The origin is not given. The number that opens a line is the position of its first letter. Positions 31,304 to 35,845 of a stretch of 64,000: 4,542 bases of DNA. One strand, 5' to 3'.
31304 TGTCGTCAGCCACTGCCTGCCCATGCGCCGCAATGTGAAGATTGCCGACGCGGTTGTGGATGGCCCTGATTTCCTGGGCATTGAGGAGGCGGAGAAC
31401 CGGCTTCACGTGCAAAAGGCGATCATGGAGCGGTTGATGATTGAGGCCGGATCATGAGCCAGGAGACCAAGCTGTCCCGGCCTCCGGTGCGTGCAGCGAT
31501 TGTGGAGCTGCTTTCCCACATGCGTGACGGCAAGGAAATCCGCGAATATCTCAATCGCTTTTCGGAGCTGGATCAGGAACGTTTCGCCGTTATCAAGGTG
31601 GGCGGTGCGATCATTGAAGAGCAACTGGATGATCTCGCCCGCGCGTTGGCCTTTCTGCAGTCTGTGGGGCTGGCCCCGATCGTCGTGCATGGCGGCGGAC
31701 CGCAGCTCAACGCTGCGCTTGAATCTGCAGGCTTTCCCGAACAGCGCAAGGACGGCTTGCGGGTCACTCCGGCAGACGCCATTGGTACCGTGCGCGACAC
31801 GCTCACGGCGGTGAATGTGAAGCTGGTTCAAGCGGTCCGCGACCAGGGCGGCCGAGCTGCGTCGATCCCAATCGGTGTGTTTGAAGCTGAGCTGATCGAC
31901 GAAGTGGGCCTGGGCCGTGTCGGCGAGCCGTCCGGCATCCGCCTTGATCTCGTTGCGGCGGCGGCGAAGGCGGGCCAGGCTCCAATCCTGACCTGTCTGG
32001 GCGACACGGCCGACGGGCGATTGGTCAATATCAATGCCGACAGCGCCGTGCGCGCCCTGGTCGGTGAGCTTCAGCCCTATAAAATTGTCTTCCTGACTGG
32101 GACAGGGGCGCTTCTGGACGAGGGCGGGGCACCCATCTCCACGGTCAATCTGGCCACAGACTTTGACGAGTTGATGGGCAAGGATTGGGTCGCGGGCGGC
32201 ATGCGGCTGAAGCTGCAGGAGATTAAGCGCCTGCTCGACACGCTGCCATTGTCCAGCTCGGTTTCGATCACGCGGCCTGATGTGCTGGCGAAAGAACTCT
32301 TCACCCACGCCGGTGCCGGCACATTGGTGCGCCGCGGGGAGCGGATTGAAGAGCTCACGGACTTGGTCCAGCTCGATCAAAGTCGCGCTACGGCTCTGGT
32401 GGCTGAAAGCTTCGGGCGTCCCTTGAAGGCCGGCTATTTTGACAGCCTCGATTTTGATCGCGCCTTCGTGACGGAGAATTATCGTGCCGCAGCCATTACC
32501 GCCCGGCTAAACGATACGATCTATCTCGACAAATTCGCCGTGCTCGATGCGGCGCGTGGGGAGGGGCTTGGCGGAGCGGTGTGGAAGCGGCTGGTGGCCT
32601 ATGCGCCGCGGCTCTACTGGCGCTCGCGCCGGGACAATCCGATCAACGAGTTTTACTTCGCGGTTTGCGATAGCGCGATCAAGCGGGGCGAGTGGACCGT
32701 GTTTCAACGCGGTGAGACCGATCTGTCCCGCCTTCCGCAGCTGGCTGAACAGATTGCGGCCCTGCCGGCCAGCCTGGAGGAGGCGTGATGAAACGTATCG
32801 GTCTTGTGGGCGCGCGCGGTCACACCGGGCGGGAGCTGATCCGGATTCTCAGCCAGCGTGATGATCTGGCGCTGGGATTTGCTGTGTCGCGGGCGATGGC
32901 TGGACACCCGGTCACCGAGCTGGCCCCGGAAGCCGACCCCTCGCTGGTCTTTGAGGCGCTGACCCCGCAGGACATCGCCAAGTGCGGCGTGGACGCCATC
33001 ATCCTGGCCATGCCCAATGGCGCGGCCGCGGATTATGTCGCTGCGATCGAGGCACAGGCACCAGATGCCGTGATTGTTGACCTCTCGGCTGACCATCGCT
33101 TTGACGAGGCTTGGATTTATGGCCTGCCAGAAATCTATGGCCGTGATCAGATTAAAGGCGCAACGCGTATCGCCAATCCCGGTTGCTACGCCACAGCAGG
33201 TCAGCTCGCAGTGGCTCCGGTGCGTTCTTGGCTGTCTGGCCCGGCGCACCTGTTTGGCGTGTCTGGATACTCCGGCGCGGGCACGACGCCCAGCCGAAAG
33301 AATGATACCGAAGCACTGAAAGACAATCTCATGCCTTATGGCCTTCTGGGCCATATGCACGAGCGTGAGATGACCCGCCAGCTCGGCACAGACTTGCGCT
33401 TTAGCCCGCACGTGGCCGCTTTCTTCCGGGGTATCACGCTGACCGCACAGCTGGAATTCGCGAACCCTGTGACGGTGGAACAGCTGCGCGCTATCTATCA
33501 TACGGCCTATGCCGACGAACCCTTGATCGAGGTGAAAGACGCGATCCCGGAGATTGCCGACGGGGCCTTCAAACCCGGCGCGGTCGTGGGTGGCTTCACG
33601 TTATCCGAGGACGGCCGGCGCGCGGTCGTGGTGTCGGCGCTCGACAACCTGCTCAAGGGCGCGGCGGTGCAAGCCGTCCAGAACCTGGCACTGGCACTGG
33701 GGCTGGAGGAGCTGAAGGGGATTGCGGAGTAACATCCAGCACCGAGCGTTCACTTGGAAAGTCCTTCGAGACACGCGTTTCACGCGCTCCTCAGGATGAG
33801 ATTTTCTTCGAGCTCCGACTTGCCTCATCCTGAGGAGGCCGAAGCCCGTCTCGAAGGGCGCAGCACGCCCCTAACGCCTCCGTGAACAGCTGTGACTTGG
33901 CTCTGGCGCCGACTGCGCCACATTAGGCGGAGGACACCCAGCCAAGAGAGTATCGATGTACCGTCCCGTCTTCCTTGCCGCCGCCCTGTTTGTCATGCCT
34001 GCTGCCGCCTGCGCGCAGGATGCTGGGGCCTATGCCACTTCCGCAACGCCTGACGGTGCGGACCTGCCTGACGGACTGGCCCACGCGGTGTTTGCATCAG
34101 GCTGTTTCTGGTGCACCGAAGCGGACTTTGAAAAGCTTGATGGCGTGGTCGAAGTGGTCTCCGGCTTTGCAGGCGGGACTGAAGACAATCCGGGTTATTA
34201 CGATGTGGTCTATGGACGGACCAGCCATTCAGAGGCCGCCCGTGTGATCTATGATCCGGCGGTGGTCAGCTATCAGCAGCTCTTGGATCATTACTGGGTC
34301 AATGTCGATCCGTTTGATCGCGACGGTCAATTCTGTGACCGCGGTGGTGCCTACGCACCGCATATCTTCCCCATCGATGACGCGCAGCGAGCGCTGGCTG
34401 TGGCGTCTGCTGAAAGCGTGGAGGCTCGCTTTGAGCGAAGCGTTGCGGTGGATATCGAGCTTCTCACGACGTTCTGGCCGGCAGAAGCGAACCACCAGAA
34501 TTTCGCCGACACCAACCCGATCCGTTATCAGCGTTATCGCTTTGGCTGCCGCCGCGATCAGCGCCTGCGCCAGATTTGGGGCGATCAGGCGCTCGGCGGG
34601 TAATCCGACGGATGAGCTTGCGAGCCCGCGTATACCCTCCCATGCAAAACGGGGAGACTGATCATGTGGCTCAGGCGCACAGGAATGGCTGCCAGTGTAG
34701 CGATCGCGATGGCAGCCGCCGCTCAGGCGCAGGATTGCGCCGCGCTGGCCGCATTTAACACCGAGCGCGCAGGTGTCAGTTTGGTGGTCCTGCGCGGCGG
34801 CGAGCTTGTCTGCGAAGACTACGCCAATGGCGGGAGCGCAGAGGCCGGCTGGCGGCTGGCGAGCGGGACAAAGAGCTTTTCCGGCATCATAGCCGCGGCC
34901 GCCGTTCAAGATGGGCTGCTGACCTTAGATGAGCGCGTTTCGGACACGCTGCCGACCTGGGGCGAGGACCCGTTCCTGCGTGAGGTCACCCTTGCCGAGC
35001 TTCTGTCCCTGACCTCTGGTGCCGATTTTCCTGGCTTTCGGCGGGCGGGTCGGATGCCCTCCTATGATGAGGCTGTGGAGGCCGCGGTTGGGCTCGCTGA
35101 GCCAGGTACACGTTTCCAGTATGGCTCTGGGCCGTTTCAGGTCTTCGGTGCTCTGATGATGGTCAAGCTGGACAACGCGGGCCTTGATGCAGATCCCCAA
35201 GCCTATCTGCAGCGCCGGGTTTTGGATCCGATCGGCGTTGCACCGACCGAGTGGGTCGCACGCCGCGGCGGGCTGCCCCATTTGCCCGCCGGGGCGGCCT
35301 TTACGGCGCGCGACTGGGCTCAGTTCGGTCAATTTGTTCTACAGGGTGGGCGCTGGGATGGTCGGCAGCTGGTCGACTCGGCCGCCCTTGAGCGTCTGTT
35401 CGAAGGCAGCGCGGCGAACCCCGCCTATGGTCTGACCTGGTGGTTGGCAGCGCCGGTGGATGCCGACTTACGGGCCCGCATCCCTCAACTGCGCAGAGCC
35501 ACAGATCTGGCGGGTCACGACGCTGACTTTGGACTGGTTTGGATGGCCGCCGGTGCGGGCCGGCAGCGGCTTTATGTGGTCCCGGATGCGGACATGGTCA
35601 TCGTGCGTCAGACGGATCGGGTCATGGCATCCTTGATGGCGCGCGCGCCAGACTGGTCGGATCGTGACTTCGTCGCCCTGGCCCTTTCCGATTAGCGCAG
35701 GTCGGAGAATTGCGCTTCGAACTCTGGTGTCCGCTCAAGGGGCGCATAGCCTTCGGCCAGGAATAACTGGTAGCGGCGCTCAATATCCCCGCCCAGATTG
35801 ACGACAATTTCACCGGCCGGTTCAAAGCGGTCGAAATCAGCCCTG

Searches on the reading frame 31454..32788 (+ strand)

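Call 9: search_protein_families(library=pfam, proteins=[window:31454-32788:+])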
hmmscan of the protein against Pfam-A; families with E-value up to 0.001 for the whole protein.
window:31454-32788:+ (444 aa): 2 families
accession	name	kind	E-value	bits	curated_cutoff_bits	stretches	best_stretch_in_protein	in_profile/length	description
PF04768.19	NAT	-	1.5e-33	116.4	27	1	278-434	2-165/168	NAT, N-acetyltransferase, of N-acetylglutamate synthase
PF00696.33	AA_kinase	-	2.3e-23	83.6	24.9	1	44-260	2-222/234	Amino acid kinase family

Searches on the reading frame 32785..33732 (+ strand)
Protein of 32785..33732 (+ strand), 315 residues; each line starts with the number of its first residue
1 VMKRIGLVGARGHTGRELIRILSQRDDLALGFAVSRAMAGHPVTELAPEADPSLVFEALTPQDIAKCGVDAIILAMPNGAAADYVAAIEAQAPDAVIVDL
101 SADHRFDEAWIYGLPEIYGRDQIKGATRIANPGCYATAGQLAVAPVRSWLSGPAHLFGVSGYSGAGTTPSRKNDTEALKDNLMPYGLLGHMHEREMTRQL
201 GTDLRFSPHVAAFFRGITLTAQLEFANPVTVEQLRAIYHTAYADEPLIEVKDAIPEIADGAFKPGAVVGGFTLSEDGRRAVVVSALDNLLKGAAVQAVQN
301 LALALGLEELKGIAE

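Call 8: search_protein_families(library=pfam, proteins=[window:32785-33732:+])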
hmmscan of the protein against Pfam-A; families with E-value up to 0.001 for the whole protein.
window:32785-33732:+ (315 aa): 2 families
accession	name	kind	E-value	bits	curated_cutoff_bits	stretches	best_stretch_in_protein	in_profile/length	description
PF22698.1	Semialdhyde_dhC_1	-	5.5e-37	127.6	27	1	134-288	1-165/165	Semialdehyde dehydrogenase, dimerisation domain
PF01118.30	Semialdhyde_dh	-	2.7e-22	79.9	26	1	4-125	1-120/121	Semialdehyde dehydrogenase, NAD binding domain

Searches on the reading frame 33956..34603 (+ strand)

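Call 8: search_protein_families(library=pfam, proteins=[window:33956-34603:+])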
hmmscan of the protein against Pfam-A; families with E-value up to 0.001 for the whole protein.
window:33956-34603:+ (215 aa): 1 family
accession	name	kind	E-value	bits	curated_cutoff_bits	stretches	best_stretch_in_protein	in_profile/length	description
PF01625.27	PMSR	-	9.2e-49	166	23.7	1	44-192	2-152/153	Peptide methionine sulfoxide reductase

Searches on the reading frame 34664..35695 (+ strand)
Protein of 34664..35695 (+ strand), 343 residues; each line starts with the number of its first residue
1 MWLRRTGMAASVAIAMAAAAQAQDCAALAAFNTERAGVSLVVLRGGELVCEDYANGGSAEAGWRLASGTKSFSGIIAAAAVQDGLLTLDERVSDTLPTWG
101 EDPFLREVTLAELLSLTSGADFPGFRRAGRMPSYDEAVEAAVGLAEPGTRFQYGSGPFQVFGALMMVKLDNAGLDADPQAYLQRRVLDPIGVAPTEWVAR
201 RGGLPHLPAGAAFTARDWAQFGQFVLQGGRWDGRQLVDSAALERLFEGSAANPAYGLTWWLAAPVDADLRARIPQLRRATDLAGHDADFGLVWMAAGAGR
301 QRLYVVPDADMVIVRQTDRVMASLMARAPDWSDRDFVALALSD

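Call 8: search_protein_families(library=pfam, proteins=[window:34664-35695:+])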
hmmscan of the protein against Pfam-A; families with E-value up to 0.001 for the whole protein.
window:34664-35695:+ (343 aa): 1 family
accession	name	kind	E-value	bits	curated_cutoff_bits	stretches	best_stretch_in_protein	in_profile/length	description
PF00144.29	Beta-lactamase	-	5.1e-21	75.6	27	1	33-317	10-308/329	Beta-lactamase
